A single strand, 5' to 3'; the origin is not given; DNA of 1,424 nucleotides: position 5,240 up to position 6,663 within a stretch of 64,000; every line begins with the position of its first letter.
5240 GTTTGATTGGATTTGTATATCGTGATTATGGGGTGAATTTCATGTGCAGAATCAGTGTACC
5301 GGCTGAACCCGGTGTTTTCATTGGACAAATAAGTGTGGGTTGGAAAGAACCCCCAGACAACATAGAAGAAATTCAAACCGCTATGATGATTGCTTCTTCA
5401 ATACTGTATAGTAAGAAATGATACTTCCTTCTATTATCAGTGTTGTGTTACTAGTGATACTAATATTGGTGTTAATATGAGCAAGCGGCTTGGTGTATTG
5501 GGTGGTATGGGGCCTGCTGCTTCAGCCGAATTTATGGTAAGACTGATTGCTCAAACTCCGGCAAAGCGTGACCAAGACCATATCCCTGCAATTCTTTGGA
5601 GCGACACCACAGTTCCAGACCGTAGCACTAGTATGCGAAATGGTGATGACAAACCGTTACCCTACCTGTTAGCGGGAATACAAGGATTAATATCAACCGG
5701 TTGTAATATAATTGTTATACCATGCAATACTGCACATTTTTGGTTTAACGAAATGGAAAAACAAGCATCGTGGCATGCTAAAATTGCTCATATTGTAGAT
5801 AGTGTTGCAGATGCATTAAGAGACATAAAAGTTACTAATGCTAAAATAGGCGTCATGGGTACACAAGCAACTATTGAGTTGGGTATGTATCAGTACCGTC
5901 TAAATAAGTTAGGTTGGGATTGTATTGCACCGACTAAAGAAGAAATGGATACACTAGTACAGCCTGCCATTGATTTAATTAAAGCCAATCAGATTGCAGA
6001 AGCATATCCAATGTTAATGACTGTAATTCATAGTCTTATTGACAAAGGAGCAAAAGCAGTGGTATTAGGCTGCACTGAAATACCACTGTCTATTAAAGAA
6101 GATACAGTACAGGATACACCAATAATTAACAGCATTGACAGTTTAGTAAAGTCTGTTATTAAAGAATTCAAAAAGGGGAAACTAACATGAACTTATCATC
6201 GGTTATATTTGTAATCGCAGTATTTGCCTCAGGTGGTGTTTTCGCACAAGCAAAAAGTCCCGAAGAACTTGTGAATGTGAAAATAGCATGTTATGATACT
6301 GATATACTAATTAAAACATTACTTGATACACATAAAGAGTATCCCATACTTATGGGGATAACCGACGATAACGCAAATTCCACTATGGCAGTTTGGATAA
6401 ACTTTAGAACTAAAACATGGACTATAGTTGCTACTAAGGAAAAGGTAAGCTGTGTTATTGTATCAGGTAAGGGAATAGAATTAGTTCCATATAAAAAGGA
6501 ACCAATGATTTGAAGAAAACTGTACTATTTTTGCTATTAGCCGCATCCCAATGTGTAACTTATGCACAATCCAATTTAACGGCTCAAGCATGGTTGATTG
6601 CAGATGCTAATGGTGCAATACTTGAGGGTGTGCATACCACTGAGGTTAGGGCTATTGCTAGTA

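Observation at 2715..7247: Plus-strand envelope cassette: solute-binding protein, Asp/Glu-type symporter, aspartate racemase and PbpG-like DD-endopeptidase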

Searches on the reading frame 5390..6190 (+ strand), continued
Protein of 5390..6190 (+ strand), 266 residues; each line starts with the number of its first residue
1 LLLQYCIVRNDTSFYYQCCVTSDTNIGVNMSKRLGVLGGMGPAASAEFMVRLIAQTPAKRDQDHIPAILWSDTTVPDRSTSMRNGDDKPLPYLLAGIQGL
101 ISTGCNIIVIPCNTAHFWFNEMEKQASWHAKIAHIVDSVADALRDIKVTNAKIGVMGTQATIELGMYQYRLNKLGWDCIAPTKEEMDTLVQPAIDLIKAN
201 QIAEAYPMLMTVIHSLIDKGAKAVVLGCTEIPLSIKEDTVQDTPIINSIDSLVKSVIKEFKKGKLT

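Call 18: search_solved_structures(query=window:5477-6190:+, show_alignments=2)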
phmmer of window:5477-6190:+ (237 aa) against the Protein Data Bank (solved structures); distinct sequences matched with E-value up to 0.001: 28.
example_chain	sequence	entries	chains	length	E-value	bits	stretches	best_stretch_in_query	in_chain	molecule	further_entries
3s7z_A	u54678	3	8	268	7.6e-40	140.1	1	3-231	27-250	Putative aspartate racemase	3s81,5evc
1jfl_A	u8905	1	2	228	8e-37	130.2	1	3-229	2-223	ASPARTATE RACEMASE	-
2dx7_A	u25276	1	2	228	1.5e-35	126.1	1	3-229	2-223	aspartate racemase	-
5b19_A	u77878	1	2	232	1.3e-29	106.7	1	1-231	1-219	Aspartate racemase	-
2zsk_A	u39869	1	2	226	2.4e-13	53.4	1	3-212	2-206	226aa long hypothetical aspartate racemase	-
5hqt_A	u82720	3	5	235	2.9e-12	49.9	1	3-210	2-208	aspartate/glutamate racemase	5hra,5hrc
5ell_A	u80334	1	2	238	3e-12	49.8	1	3-210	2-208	Asp/Glu_racemase family protein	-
3ojc_A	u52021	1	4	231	1.7e-11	47.4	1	1-209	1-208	Putative aspartate/glutamate racemase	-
5elm_A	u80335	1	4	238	7.5e-11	45.2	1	3-210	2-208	Asp/Glu_racemase family protein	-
1iu9_A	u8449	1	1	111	1.6e-10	44.2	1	121-217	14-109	aspartate racemase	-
5wxx_A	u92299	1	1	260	4.6e-10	42.7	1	5-223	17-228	McyF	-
9lyd_Q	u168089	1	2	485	4.7e-10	42.6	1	103-216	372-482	G-protein coupled receptor 3,Aspartate racemase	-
1b73_A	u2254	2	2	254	1.6e-09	40.9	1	62-226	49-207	GLUTAMATE RACEMASE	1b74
5xnk_A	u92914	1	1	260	7.8e-09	38.7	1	5-223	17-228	McyF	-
5wxy_A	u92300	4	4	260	1.7e-07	34.3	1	5-223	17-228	McyF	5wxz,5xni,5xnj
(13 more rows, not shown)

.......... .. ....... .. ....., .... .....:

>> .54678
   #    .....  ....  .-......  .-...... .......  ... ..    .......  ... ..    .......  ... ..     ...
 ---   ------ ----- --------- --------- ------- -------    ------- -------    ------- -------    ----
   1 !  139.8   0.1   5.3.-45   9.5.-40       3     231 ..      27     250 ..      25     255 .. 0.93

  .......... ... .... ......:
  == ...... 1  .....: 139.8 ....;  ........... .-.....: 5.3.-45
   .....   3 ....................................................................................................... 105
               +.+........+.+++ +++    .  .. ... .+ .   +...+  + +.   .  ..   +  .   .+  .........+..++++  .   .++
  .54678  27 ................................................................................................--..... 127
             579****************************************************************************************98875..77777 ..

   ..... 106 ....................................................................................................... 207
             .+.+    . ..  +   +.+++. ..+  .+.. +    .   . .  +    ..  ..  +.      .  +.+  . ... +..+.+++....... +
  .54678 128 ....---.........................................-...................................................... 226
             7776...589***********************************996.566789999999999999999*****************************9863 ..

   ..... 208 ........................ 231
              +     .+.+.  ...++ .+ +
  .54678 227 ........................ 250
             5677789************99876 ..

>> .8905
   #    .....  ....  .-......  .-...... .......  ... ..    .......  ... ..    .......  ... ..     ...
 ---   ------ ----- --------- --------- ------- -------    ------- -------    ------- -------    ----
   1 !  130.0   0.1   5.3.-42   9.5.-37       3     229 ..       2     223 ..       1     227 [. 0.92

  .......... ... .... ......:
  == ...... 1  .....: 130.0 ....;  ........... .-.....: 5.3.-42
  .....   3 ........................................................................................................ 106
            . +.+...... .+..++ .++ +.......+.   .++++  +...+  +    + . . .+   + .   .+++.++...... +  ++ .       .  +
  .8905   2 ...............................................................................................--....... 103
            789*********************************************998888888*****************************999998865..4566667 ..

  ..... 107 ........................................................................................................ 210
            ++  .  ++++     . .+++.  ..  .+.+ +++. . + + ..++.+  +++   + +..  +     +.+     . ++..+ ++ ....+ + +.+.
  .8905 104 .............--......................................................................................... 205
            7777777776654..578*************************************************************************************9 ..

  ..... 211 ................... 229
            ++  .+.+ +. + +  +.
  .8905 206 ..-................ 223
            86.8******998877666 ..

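Call 26: search_protein_families(library=phrogs, proteins=[window:5477-6190:+], max_evalue=0.01)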
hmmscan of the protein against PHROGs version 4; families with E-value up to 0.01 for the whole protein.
window:5477-6190:+ (237 aa): 1 family
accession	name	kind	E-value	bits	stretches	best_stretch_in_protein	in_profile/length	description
phrog_34473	-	unknown function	9.7e-34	118.1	1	1-229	1-231/242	-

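Call 32: search_protein_families(library=pfam, proteins=[L016:9325-9933:+], max_evalue=10)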
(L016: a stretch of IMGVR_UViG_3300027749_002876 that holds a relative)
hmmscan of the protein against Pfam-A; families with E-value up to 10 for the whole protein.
L016:9325-9933:+ (203 aa): 1 family
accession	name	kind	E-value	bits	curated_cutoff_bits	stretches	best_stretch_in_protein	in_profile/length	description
PF14325.12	DUF4383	-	0.051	14.3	27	1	65-96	29-60/125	Domain of unknown function (DUF4383)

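Call 57: find_related_loci(query=A5, collection=genome_contigs, flank=8000)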
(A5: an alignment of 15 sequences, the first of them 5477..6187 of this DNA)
Query A5 (237 aa) in genome_contigs; peptide patterns used: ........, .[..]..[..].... (x = any residue, [..] = any of these).
600 stretches matched a pattern (row limit reached: there are more); 557 encode a relative of the query (tblastn E <= 1e-3); the best 80 are kept; 80 distinct loci.
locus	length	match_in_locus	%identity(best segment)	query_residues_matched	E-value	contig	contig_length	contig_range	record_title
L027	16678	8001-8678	53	3-228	4e-77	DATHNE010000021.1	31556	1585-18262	MAG TPA_asm: Acetobacteraceae bacterium isolate SMAG_U12650 k141_1048420, whole genome shotgun sequence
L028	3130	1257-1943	52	1-228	1e-75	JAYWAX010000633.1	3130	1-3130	MAG: Acetobacteraceae bacterium isolate GL93_DN_metabinner_11_sub GL93_DN_metabinner_11_sub_632, whole genome shotgun se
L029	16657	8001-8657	55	3-221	8e-75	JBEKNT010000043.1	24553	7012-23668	MAG: Acetobacteraceae bacterium isolate SPRUCE 423 SPRUCE_423_43, whole genome shotgun sequence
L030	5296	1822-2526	49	3-237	2e-74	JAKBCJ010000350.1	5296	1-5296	MAG: Proteobacteria bacterium isolate ZJ7.bin13 NODE_21851_length_5296_cov_2.965757, whole genome shotgun sequence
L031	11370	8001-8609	57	3-207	4e-74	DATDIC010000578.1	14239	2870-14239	MAG TPA_asm: Acetobacteraceae bacterium isolate SMAG_U294 k141_969065, whole genome shotgun sequence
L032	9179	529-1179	53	3-221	8e-73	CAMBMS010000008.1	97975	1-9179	MAG: Asaia bogorensis isolate TrH-03may19-15 genome assembly, contig: TrH-03may19-C179, whole genome shotgun sequence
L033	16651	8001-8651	53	5-221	3e-72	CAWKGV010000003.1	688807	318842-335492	MAG: uncultured proteobacterium isolate MFD09603.bin.1.255 genome assembly, contig: contig_1921, whole genome shotgun se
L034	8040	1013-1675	51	3-228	2e-71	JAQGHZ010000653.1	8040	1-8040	MAG: Rubritepida sp. isolate RYN_446 scaffold_2287299, whole genome shotgun sequence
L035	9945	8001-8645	52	5-221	5e-71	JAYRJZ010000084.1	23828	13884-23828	MAG: Roseomonas sp. isolate SZ_szas3bin.30 NODE_1282_length_23828_cov_1.9992, whole genome shotgun sequence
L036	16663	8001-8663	52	1-221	6e-70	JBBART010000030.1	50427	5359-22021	MAG: Acetobacteraceae bacterium isolate EUL_226 ctg30-EUL_226, whole genome shotgun sequence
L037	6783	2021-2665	52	5-221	2e-69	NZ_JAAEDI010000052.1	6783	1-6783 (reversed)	Neoroseomonas terrae strain LMG 31159 contig00052, whole genome shotgun sequence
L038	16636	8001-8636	53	3-219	6e-69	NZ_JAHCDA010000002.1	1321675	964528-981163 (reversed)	Roseococcus pinisoli strain XZZS9 seq2, whole genome shotgun sequence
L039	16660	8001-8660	50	3-228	1e-68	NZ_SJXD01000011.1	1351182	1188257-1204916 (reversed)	Roseococcus sp. SYP-B2431 NODE_1, whole genome shotgun sequence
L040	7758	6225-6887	48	3-228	3e-68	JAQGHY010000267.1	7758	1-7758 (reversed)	MAG: Rubritepida sp. isolate RYN_445 scaffold_136618, whole genome shotgun sequence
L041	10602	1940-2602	49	3-228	1e-67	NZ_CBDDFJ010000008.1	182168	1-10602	MAG: Roseococcus sp. isolate 8ea64999-de2d-4fba-be6c-4e465365e0b3 contig_8, whole genome shotgun sequence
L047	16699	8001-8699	43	2-234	3e-59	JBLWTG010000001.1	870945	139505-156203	MAG: Pusillimonas sp. isolate EA03-07 A03maxbin.017RE.5K@1, whole genome shotgun sequence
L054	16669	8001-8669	39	5-232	4e-51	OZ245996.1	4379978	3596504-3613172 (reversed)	MAG: Cellvibrionaceae bacterium isolate 7dcdd730-8b32-4169-8b40-376874fee246 genome assembly, chromosome: 1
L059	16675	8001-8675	40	1-229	2e-47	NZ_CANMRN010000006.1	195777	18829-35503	Uncultured Psychrobacter sp. isolate 2-768.fasta NODE_6, whole genome shotgun sequence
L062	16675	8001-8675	36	5-233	4e-47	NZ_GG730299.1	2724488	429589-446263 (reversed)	Citrobacter youngae ATCC 29220 Scfld0, whole genome shotgun sequence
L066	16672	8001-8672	35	1-228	9e-46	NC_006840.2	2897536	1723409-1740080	Aliivibrio fischeri ES114 chromosome I, complete sequence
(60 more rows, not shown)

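Call 101: search_protein_families(library=ncbifam, proteins=[window:5477-6187:+, L016:10001-10681:+, L017:2909-3592:+, L027:8001-8678:+, L038:8001-8636:+, L047:8001-8699:+, L059:8001-8675:+, L062:8001-8675:+, L066:8001-8672:+, L054:8001-8669:+], max_evalue=1e-10)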
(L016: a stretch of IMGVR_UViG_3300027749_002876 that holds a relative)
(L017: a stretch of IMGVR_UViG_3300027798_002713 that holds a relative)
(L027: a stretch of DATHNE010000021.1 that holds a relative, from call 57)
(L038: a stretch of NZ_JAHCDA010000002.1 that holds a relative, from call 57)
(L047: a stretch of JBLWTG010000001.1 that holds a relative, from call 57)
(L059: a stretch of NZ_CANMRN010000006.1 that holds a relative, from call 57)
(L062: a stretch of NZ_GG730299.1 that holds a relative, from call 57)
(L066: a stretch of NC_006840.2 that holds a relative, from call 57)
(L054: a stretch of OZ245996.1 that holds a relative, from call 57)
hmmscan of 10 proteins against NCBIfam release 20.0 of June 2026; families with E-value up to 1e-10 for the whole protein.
window:5477-6187:+ (237 aa): 3 families
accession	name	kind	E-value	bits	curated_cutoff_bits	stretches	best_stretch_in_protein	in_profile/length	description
NF052483.1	racemase_CuyB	equivalog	1.2e-65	221.7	190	1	5-229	1-223/225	cysteate racemase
TIGR00035.1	asp_race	subfamily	1.4e-46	159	93.1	1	2-229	2-225/236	amino acid racemase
NF007569.0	PRK10200.1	equivalog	5.1e-15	55.8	417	1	3-210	2-208/230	aspartate/glutamate racemase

L016:10001-10681:+ (227 aa): 3 families
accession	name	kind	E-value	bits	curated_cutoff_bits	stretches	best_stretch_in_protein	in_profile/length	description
NF052483.1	racemase_CuyB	equivalog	2.7e-67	227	190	1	3-224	1-223/225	cysteate racemase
TIGR00035.1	asp_race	subfamily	5.4e-50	170.2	93.1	1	3-223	5-224/236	amino acid racemase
NF007569.0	PRK10200.1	equivalog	3.1e-16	59.8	417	1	2-213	3-215/230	aspartate/glutamate racemase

L017:2909-3592:+ (228 aa): 3 families
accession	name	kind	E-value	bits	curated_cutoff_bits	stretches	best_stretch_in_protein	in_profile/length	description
NF052483.1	racemase_CuyB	equivalog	2.3e-64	217.4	190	1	3-224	1-223/225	cysteate racemase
TIGR00035.1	asp_race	subfamily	8.9e-52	176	93.1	1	3-224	5-225/236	amino acid racemase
NF007569.0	PRK10200.1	equivalog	9.3e-16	58.2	417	1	2-212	3-214/230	aspartate/glutamate racemase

L027:8001-8678:+ (226 aa): 3 families
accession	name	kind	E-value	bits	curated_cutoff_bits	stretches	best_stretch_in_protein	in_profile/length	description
NF052483.1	racemase_CuyB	equivalog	1.3e-70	237.9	190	1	3-224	1-220/225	cysteate racemase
TIGR00035.1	asp_race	subfamily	8.4e-44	149.9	93.1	1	3-226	5-224/236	amino acid racemase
NF007569.0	PRK10200.1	equivalog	8.5e-16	58.4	417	1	65-219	67-218/230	aspartate/glutamate racemase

L038:8001-8636:+ (212 aa): 3 families
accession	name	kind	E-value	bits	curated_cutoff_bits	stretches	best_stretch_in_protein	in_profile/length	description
NF052483.1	racemase_CuyB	equivalog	9.5e-68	228.5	190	1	3-212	1-213/225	cysteate racemase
TIGR00035.1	asp_race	subfamily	7.5e-50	169.7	93.1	1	1-212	3-215/236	amino acid racemase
NF007569.0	PRK10200.1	equivalog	1.3e-15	57.8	417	1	62-212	64-216/230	aspartate/glutamate racemase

L047:8001-8699:+ (233 aa): 3 families
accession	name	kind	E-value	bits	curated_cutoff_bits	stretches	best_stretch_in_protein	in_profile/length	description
NF052483.1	racemase_CuyB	equivalog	7e-72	242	190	1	4-229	1-224/225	cysteate racemase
TIGR00035.1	asp_race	subfamily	8.3e-43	146.7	93.1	1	2-228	3-225/236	amino acid racemase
NF007569.0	PRK10200.1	equivalog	3.6e-17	62.8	417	1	70-228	71-226/230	aspartate/glutamate racemase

L059:8001-8675:+ (225 aa): 4 families
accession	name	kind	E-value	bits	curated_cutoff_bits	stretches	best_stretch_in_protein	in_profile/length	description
NF052483.1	racemase_CuyB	equivalog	4.2e-71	239.5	190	1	5-225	1-223/225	cysteate racemase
TIGR00035.1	asp_race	subfamily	1.4e-55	188.5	93.1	1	1-224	1-224/236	amino acid racemase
NF007569.0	PRK10200.1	equivalog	6.1e-13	49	417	1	50-222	49-223/230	aspartate/glutamate racemase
TIGR00067.1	glut_race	equivalog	5.3e-11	42.4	146.65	1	78-210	64-196/251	glutamate racemase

L062:8001-8675:+ (225 aa): 3 families
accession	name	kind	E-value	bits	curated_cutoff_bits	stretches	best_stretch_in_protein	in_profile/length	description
NF052483.1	racemase_CuyB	equivalog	5.5e-74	248.9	190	1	1-222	1-224/225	cysteate racemase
TIGR00035.1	asp_race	subfamily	1e-53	182.4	93.1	1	1-202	5-208/236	amino acid racemase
NF007569.0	PRK10200.1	equivalog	1.6e-12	47.6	417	1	64-201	68-208/230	aspartate/glutamate racemase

L066:8001-8672:+ (224 aa): 3 families
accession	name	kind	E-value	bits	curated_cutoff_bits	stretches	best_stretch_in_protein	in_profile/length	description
NF052483.1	racemase_CuyB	equivalog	1.4e-75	254.1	190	1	5-224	1-222/225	cysteate racemase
TIGR00035.1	asp_race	subfamily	3e-57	193.9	93.1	1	1-222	1-222/236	amino acid racemase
NF007569.0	PRK10200.1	equivalog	8.1e-15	55.2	417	1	66-206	66-209/230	aspartate/glutamate racemase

L054:8001-8669:+ (223 aa): 3 families
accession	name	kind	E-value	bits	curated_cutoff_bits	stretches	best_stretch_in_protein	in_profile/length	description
NF052483.1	racemase_CuyB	equivalog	3.1e-72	243.2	190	1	1-221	1-224/225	cysteate racemase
TIGR00035.1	asp_race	subfamily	2.4e-50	171.3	93.1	1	1-220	5-225/236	amino acid racemase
NF007569.0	PRK10200.1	equivalog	8.9e-15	55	417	1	61-205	65-208/230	aspartate/glutamate racemase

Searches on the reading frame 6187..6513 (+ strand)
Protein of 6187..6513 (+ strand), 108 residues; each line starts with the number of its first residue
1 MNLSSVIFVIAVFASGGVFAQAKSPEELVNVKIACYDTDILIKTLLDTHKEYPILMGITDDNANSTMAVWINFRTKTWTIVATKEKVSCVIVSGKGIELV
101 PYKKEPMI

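Call 3: search_protein_families(library=pfam, proteins=[window:6187-6513:+], max_evalue=0.01)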
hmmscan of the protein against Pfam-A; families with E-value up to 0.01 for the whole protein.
window:6187-6513:+ (108 aa): 0 families

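Call 10: search_protein_families(library=ncbifam, proteins=[window:6187-6513:+], max_evalue=0.01)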
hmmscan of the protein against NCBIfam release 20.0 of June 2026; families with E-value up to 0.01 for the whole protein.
window:6187-6513:+ (108 aa): 0 families

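Call 26: search_protein_families(library=phrogs, proteins=[window:6187-6513:+], max_evalue=0.01)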
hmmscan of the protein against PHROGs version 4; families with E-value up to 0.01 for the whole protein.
window:6187-6513:+ (108 aa): 1 family
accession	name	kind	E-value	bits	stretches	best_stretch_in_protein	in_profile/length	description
phrog_25396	-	unknown function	0.0027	18.5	1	7-99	11-98/111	-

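Call 32: search_protein_families(library=pfam, proteins=[window:6187-6510:+], max_evalue=10)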
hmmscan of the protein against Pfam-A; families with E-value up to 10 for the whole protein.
window:6187-6510:+ (108 aa): 1 family
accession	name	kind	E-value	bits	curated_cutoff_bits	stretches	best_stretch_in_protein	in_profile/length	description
PF10327.15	7TM_GPCR_Sri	-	0.032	13.9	23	1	28-88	47-107/303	Serpentine type 7TM GPCR chemoreceptor Sri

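Call 99: search_solved_structures(query=A8, max_evalue=10, show_alignments=1)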
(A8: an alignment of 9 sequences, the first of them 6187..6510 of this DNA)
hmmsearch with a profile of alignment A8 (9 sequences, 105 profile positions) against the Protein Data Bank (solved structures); distinct sequences matched with E-value up to 10: 3.
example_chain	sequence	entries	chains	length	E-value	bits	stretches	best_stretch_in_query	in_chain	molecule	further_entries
7xc3_A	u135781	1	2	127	0.68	13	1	23-58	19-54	Papain-like protease nsp3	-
7xc4_A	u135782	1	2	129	0.71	12.9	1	23-58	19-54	Papain-like protease nsp3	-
6t58_A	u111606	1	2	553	1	12.4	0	22-49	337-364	Cellular tumor antigen p53,Protein S100-A4,Protein S100-A4,Annexin A2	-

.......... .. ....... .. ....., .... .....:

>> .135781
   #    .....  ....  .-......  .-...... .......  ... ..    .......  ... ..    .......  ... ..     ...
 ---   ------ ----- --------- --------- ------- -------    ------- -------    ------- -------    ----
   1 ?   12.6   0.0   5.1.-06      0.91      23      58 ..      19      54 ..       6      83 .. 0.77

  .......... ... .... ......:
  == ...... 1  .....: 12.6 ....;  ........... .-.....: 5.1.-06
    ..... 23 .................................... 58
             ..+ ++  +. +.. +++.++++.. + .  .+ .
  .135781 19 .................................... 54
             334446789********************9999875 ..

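Call 100: search_protein_families(library=pfam, alignment_id=A8, max_evalue=1)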
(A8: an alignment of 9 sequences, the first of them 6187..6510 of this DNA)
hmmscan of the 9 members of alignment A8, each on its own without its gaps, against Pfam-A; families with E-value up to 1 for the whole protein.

A. member 1, window:6187-6510:+ (108 aa): 1 family
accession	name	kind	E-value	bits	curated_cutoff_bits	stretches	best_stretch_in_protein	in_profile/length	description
PF10327.15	7TM_GPCR_Sri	-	0.032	13.9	23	1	28-88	47-107/303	Serpentine type 7TM GPCR chemoreceptor Sri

B. families by the number of members that match (of 9 scanned): 3 families
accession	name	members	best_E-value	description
PF10327.15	7TM_GPCR_Sri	1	0.032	Serpentine type 7TM GPCR chemoreceptor Sri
PF12904.13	Collagen_bind_2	1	0.12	Putative collagen-binding domain of a collagenase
PF15963.11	Myb_DNA-bind_7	1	0.21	Myb DNA-binding like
